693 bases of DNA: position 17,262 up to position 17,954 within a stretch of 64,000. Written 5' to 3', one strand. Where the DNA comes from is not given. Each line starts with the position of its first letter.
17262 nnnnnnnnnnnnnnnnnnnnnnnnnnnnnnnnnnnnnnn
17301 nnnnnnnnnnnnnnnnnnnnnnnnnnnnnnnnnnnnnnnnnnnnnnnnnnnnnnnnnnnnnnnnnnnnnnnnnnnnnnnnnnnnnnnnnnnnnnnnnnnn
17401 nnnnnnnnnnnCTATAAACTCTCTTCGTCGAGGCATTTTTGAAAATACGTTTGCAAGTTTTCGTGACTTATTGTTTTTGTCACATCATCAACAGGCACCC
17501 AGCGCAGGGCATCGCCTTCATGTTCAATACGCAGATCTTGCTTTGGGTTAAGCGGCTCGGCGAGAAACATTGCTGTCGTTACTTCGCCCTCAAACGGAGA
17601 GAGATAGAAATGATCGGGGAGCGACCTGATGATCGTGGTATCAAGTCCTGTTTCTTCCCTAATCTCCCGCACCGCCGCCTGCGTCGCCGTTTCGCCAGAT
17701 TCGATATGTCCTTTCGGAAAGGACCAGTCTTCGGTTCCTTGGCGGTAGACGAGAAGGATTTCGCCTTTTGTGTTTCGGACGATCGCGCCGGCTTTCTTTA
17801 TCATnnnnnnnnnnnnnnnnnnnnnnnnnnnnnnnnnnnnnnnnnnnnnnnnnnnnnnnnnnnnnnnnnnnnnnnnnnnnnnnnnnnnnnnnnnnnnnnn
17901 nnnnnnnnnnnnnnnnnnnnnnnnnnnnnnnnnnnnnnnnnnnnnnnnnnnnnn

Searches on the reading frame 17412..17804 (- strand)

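Call 55: search_protein_families(library=pfam, proteins=[window:17412-17804:-], max_evalue=0.001)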
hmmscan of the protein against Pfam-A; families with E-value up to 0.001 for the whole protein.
window:17412-17804:- (130 aa): 2 families
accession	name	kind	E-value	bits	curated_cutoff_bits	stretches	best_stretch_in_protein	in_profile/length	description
PF00293.34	NUDIX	-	7.4e-24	84.7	21.1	1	5-111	6-122/134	NUDIX domain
PF14815.12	NUDIX_4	-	4.7e-06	26.8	35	1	7-110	3-100/113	NUDIX domain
